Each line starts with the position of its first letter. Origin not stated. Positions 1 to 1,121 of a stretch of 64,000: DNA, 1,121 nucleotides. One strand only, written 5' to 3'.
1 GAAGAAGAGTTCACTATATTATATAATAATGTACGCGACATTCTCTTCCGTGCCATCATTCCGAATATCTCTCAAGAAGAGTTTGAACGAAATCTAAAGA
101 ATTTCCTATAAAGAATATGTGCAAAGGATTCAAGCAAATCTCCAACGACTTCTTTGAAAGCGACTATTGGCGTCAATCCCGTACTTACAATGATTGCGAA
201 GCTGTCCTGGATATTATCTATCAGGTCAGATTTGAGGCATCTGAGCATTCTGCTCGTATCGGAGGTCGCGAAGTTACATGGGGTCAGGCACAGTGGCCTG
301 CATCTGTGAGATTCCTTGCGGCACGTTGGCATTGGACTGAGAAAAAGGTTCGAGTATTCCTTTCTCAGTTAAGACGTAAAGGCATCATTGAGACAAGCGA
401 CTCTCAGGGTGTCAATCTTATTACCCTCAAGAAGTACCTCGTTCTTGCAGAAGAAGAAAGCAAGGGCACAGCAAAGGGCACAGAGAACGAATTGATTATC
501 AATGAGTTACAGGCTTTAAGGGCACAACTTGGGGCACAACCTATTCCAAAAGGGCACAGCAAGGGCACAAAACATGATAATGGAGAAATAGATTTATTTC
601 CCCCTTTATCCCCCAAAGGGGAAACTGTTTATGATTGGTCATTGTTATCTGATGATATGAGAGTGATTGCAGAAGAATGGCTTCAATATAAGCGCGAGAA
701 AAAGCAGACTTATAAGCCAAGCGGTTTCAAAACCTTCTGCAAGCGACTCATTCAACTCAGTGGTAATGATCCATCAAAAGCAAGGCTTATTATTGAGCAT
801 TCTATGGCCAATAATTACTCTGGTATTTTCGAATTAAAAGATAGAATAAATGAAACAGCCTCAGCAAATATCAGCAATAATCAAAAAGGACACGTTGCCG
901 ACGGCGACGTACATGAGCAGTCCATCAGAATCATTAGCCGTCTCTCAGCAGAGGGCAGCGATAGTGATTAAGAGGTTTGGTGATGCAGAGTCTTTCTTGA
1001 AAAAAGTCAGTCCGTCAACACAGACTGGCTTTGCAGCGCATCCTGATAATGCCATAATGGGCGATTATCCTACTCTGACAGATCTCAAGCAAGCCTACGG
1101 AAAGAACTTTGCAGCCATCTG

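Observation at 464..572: Iterons inside the rep-like gene, with a homologous duplicated iteron locus 60 kb away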

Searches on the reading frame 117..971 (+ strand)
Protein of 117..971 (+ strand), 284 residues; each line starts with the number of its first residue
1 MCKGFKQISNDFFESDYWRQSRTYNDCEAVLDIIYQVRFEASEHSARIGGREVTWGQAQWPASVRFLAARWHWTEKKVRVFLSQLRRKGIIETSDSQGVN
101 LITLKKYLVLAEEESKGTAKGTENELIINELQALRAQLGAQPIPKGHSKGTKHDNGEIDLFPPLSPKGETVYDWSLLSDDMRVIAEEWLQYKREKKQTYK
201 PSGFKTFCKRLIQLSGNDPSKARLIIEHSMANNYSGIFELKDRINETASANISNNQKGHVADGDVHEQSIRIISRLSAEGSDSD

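Call 9: search_protein_families(library=pfam, proteins=[window:117-971:+], max_evalue=0.01)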
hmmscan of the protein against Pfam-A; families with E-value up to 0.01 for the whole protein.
window:117-971:+ (284 aa): 0 families
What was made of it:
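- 117..971 (+): rep gene (284 aa). N-terminal winged-helix domain covers residues 1-107, with the recognition helix at 75-87. A disordered linker covers 108-169. A helical C-terminal domain follows. No Pfam hit (call 9).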

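Call 10: search_protein_families(library=phrogs, proteins=[window:117-971:+], max_evalue=0.001)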
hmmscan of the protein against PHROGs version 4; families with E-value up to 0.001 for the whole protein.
window:117-971:+ (284 aa): 5 families
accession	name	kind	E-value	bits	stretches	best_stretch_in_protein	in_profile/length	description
phrog_678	-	DNA, RNA and nucleotide metabolism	3.1e-11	44.4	1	63-264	87-307/346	replication initiation O-like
phrog_35955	-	unknown function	6.9e-10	39.8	1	19-108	17-104/285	-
phrog_186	-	DNA, RNA and nucleotide metabolism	1.5e-07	32.4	1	4-117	21-120/308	DnaD-like helicase loader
phrog_2514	-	DNA, RNA and nucleotide metabolism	1.5e-05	25.4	1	15-124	15-124/270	DnaD-like helicase loader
phrog_18589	-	unknown function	3.9e-05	24.7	1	184-271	44-131/156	-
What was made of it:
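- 117..971 (+): PHROG 678 'replication initiation O-like' E 3e-11 and phrog_186 'DnaD-like helicase loader' (call 10).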

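Call 17: find_related_loci(query=window:117-971:+, collection=viral_contigs, flank=10000)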
Query window:117-971:+ (284 aa) in viral_contigs; peptide patterns used: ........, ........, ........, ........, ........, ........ (x = any residue, [..] = any of these).
18 stretches matched a pattern; 8 encode a relative of the query (tblastn E <= 1e-3); 8 distinct loci.
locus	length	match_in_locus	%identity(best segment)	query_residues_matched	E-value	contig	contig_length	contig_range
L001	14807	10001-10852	89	1-284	4e-176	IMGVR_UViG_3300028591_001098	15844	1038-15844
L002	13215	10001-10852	87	1-284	2e-173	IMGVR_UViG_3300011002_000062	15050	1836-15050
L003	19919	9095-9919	68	1-264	3e-122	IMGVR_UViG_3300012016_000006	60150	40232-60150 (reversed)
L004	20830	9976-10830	60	1-284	1e-100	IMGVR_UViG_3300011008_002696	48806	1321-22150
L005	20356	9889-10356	72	1-157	6e-72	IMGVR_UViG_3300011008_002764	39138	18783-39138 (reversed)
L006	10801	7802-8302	67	1-157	1e-67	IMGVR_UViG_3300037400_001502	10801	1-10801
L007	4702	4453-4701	93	1-83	1e-49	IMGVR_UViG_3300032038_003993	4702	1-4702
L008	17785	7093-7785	28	30-259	1e-15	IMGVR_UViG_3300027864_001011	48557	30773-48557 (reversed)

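Call 30: find_related_loci(query=A2, collection=viral_contigs, flank=10000)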
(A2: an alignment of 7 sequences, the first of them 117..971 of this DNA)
Query A2 (284 aa) in viral_contigs; peptide patterns used: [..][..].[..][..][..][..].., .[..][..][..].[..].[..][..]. (x = any residue, [..] = any of these).
225 stretches matched a pattern; 24 encode a relative of the query (tblastn E <= 1e-3); 24 distinct loci.
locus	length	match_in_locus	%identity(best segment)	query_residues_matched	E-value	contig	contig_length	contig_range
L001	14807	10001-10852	89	1-284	1e-175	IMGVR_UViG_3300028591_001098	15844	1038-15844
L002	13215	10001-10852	87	1-284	5e-173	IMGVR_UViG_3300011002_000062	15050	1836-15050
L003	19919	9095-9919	68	1-264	1e-121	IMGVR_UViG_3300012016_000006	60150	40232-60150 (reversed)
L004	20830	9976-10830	60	1-284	3e-100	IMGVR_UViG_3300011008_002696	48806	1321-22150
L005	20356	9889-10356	72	1-157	2e-71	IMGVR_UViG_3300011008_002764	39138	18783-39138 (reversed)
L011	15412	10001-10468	71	1-157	2e-70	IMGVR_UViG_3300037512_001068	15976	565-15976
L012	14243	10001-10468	70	1-157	6e-70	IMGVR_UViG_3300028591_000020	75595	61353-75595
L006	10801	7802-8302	67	1-157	3e-67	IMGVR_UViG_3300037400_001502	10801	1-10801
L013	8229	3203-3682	64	1-153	5e-62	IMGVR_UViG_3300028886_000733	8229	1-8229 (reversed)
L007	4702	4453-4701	93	1-83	3e-49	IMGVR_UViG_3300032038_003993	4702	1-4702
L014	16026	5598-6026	53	1-145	3e-44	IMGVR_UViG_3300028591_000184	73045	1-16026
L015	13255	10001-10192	56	179-242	6e-17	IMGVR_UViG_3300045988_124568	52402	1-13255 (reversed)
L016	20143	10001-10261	45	179-259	2e-16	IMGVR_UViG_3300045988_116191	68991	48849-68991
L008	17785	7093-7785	28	30-259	3e-15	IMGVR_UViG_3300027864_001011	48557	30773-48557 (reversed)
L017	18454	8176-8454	39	162-249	3e-11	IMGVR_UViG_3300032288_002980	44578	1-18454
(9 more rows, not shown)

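Call 47: search_protein_families(library=phrogs, proteins=[L001:1483-2202:+, L001:2229-2657:+, L001:2678-3427:+, L001:4027-4938:+, L001:4942-6231:+, L001:6233-6898:+, L001:6744-7652:+, L001:7709-9097:+, L001:9161-9556:+, L001:9560-9997:+], max_evalue=0.001)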
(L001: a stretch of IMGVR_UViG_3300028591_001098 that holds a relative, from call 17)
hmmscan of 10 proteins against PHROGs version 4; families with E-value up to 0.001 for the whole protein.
L001:1483-2202:+ (239 aa): 0 families

L001:2229-2657:+ (142 aa): 1 family
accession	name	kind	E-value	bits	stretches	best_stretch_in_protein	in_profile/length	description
phrog_12688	-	unknown function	7.3e-39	133.8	1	1-137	1-136/142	-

L001:2678-3427:+ (249 aa): 2 families
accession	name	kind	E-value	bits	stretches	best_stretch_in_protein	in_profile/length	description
phrog_11501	-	unknown function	1.3e-73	248.3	1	6-249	8-249/249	-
phrog_210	-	unknown function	4.6e-05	23.8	1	61-233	72-258/274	-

L001:4027-4938:+ (303 aa): 1 family
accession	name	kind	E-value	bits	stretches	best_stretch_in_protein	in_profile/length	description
phrog_148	-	DNA, RNA and nucleotide metabolism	8.6e-06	26.5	1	61-218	67-206/387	RecT-like ssDNA annealing protein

L001:4942-6231:+ (429 aa): 1 family
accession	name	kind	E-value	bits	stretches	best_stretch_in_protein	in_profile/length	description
phrog_1376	-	unknown function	4.3e-05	23.9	1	165-341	92-288/362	-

L001:6233-6898:+ (221 aa): 1 family
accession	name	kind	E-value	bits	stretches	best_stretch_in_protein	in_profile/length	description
phrog_412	-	DNA, RNA and nucleotide metabolism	2.8e-15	57.5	2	121-211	284-375/440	exonuclease VIII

L001:6744-7652:+ (302 aa): 17 families
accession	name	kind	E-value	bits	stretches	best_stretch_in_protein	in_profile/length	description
phrog_9133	-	unknown function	5.3e-52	177.9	1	61-301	664-904/1259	-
phrog_15406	-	other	8.9e-29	100.3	1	128-302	1244-1418/2789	DNA methyltransferase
phrog_11358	-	unknown function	1.3e-28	99.5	1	130-294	1843-2004/3431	-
phrog_18947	-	unknown function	1.8e-22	79.6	1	134-287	568-718/1537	-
phrog_9793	-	unknown function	1.5e-21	77.4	1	133-290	603-756/772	-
phrog_6263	-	other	2.5e-20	73.6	1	13-254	288-510/548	DNA methyltransferase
phrog_22901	-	unknown function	3.3e-16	58.8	1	131-287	631-784/1394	-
phrog_799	-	other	8.7e-12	46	1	129-260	208-325/458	DNA methyltransferase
phrog_10691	-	unknown function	3.4e-10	38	1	128-300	2352-2525/3925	-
phrog_5143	-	unknown function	7.1e-08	30.9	1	133-299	1800-1966/2204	-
phrog_3820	-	other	2.1e-07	31.3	1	136-228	51-141/255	DNA methyltransferase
phrog_5172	-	unknown function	4.8e-07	29.9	1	131-250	18-130/377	-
phrog_32703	-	unknown function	1.3e-06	28.4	1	134-270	10-140/480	-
phrog_2713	-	unknown function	5e-05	23.5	0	227-302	324-398/520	-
phrog_13671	-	other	5.2e-05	22.8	0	188-251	431-494/666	DNA methyltransferase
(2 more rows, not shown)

L001:7709-9097:+ (462 aa): 11 families
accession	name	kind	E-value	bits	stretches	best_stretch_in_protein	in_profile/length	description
phrog_62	-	DNA, RNA and nucleotide metabolism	1.7e-95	321.9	1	1-457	692-1156/1881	DNA helicase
phrog_29996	-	unknown function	1.1e-15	57.7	2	8-176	726-882/1189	-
phrog_1685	-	unknown function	2.1e-14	52.8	1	345-435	1461-1548/2278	-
phrog_16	-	DNA, RNA and nucleotide metabolism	3.6e-14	52.9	1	3-402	270-590/986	DNA helicase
phrog_11801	-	other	3.7e-11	41.9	1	4-68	865-933/2269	DNA methyltransferase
phrog_23807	-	unknown function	1.4e-10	40.6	1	6-147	130-278/1053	-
phrog_26785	-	unknown function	1.7e-08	33.9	1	7-184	251-422/1087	-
phrog_21391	-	DNA, RNA and nucleotide metabolism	4.4e-06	25.1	0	126-182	1032-1092/2021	DNA helicase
phrog_24008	-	DNA, RNA and nucleotide metabolism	1.9e-05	23.7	0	95-184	568-648/1006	helicase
phrog_11354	-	unknown function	4.5e-05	24.1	1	340-444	12-113/116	-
phrog_21007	-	other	0.00019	20.6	1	338-436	62-155/857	DNA methyltransferase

L001:9161-9556:+ (131 aa): 1 family
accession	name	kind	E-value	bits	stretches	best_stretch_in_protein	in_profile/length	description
phrog_4932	-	DNA, RNA and nucleotide metabolism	1.4e-15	58.5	1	1-131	1-117/117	single strand DNA binding protein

L001:9560-9997:+ (145 aa): 2 families
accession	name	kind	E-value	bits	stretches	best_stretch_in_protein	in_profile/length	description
phrog_319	-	DNA, RNA and nucleotide metabolism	3.8e-31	108.9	1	2-137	3-150/159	NinB/ Orf homologous recombination mediator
phrog_15346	-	unknown function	4.4e-06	27.6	1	26-95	29-98/173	-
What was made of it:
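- The upstream operon in relatives encodes a RecT-like annealing protein, an exonuclease, an SNF2 helicase, an SSB and NinB (call 47). The phage family encodes a RecT-like protein, an exonuclease, an SSB and NinB just upstream of rep (call 47).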

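Call 51: find_related_loci(query=A7, collection=genome_contigs, flank=10000)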
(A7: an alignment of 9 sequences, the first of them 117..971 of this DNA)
Query A7 (284 aa) in genome_contigs; peptide patterns used: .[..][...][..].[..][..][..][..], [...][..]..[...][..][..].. (x = any residue, [..] = any of these).
114 stretches matched a pattern, but none encodes a relative of the query by tblastn (E <= 1e-3).

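Call 52: find_homologous_proteins(query=window:117-971:+, max_evalue=1e-10)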
Query window:117-971:+ (284 aa): 71 proteins with E <= 1e-10 among 744 candidates.
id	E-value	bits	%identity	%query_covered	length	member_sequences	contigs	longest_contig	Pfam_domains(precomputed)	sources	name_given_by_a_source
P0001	9.7e-189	644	100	100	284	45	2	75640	-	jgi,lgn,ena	-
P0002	1.0e-173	594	92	100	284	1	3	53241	-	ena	-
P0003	8.2e-172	588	93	100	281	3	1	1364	-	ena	-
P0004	4.1e-169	579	90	100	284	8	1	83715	-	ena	-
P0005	1.3e-166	571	88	100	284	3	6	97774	-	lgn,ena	-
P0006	1.3e-151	522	88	93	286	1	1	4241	-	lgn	-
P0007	1.4e-144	499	79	100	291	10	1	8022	-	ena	-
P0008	4.3e-144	497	78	100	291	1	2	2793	-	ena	-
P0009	1.2e-142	492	76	100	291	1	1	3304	-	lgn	-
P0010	1.7e-141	489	76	100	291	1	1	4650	-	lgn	-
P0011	5.0e-125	435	71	100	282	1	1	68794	-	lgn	-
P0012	5.7e-125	434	73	92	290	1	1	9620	-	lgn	-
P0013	3.1e-119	416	66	100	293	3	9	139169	-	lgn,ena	-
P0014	8.5e-119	414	75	88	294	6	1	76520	-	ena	-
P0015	2.2e-117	410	75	86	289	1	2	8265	-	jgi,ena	-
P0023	1.7e-91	325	60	100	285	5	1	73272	-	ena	-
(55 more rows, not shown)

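Call 53: find_encoding_contigs(protein=window:117-971:+, flank=10000, max_places=6)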
Protein window:117-971:+ (284 aa): 4 contigs read that carry it; 2 places shown.
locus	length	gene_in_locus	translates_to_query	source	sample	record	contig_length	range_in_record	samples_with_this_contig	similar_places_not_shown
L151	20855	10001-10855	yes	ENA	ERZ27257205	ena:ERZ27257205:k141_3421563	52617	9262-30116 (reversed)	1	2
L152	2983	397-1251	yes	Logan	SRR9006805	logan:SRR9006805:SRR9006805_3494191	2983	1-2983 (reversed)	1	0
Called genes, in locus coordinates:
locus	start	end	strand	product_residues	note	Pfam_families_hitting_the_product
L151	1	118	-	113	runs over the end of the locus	-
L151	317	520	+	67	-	-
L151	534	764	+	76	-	PF12728:HTH_17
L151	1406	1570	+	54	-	-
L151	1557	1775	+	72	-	-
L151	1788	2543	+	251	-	-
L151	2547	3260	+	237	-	-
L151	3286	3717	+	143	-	-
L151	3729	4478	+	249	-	-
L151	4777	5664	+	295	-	-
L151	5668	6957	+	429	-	-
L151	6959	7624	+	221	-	-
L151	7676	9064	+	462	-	PF00176:SNF2-rel_dom, PF04851:ResIII (faint), PF00271:Helicase_C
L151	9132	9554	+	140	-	PF11325:DUF3127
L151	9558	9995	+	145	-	PF07105:DUF1367 (weak)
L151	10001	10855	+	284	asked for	-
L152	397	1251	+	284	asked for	-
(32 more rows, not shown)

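Call 60: search_solved_structures(query=A8, max_evalue=1, show_alignments=1)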
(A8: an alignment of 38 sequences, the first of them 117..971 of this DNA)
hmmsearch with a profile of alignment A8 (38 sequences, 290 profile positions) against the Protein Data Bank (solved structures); distinct sequences matched with E-value up to 1: 3.
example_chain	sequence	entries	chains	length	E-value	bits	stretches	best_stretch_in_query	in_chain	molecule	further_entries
8dgf_A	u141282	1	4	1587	0.048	16.5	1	148-223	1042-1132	ATP-binding protein Avs4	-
6zj3_L7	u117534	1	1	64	0.18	14.6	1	175-219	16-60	Ribosomal protein eLEgr3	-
8pqm_A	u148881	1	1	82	0.35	13.6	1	63-98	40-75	FadR family transcriptional regulator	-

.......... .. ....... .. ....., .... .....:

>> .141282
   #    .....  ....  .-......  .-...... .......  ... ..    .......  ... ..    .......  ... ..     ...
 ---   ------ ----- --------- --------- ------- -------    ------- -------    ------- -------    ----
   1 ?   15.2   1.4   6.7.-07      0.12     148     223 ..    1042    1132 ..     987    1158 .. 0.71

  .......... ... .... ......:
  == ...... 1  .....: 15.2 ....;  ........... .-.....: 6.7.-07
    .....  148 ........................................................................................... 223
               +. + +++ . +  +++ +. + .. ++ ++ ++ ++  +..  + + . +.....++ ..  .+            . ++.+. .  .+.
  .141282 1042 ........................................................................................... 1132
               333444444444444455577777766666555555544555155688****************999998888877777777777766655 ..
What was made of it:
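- Tried and rejected: Nothing significant (call 60).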

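Call 69: predict_structure(alignment_id=A9)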
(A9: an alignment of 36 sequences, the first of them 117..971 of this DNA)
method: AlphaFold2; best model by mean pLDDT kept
length: 284 residues; sequences in the alignment: 36
mean_pLDDT: 63.5   pTM: 0.35
mean pLDDT of the five models: 63.5, 62.1, 61.7, 61.6, 57.4
residues with pLDDT >= 90: 11; 70-90: 129; 50-70: 54; < 50: 90
segments of 3 or more residues with pLDDT < 50: 108-169, 239-261
pLDDT, mean of each block of 10 residues (from residue 1): 62 62 77 74 67 79 87 90 87 85 67 34 40 42 34 35 41 73 81 71 74 78 78 60 37 34 62 72 50
secondary structure, 60 per line:
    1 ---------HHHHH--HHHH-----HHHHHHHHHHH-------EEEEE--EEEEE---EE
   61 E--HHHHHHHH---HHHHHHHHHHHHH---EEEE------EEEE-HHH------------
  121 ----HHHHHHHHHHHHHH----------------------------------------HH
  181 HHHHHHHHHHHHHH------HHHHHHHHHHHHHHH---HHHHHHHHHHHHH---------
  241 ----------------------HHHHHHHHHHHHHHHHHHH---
elements in order: H10-14 H17-20 H26-36 E44-48 E51-55 E59-61 H64-71 H75-87 E91-94 E101-104 H125-138 H179-194 H201-215 H219-231 H263-281
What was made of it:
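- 117..971 (+): AF2 model (call 69).
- On Intragenic-origin phage initiators of the lambda O type: The AF2 model has a winged-helix domain at 1-107 (pLDDT 62-90), a disordered segment at 108-169 and a helical domain at 170-235 (call 69).
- AF2 places that residue on the winged-helix recognition helix and predicts the repeat-encoded segment 108-169 to be disordered (call 69).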

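Call 86: find_encoding_contigs(protein=P0023, flank=1000, max_places=2)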
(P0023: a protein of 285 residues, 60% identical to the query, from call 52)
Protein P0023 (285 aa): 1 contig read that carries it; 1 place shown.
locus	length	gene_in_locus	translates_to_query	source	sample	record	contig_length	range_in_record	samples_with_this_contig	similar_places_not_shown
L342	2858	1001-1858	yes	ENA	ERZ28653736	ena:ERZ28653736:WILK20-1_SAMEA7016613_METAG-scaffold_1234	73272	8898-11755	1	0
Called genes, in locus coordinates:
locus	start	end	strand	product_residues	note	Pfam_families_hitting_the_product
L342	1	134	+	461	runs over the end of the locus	PF00176:SNF2-rel_dom, PF04851:ResIII, PF00271:Helicase_C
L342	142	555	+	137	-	PF11325:DUF3127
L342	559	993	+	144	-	PF07105:DUF1367 (weak)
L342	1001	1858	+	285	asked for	-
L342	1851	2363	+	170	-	PF20338:DUF6633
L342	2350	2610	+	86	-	-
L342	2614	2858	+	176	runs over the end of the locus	PF03118:RNA_pol_A_CTD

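Call 87: find_encoding_contigs(protein=P0011, flank=1000, max_places=2)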
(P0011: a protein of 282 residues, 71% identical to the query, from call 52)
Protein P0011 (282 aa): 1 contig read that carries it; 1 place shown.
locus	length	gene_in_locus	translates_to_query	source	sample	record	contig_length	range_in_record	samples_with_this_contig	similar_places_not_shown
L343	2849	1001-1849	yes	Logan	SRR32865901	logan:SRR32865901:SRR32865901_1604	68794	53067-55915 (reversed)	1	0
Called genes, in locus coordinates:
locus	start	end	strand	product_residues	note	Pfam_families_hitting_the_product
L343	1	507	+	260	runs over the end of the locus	PF09588:YqaJ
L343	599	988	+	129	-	PF11325:DUF3127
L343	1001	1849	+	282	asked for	-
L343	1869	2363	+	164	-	PF20338:DUF6633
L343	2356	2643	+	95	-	-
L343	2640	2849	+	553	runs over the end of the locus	PF00145:DNA_methylase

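Call 88: find_encoding_contigs(protein=P0013, flank=1000, max_places=10)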
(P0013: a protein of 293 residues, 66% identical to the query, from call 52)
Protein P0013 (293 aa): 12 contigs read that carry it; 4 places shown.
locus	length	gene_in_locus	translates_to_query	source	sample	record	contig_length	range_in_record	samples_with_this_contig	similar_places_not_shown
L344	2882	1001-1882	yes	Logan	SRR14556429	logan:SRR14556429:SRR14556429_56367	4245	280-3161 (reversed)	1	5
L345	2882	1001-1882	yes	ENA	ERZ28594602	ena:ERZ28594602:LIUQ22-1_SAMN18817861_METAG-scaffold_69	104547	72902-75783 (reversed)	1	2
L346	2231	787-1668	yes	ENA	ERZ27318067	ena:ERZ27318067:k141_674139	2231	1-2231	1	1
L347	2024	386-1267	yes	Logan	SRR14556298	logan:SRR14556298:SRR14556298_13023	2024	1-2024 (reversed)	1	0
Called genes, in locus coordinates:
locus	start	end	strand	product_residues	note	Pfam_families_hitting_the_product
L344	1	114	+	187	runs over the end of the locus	PF07463:NUMOD4, PF13392:HNH_3 (weak), PF07453:NUMOD1 (weak), PF22083:I-HmuI_NUMOD-like (faint)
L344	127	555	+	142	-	PF11325:DUF3127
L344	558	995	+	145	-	PF07105:DUF1367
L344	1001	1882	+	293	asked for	-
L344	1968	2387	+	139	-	PF20338:DUF6633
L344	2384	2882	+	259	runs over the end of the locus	?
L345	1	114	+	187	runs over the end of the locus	PF07463:NUMOD4, PF13392:HNH_3 (weak), PF07453:NUMOD1 (weak), PF22083:I-HmuI_NUMOD-like (faint)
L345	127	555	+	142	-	PF11325:DUF3127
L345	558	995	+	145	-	PF07105:DUF1367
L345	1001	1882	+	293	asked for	-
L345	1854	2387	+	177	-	PF20338:DUF6633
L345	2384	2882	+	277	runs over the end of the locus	-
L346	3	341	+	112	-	?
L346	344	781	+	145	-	PF07105:DUF1367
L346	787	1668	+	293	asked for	-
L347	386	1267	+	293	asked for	-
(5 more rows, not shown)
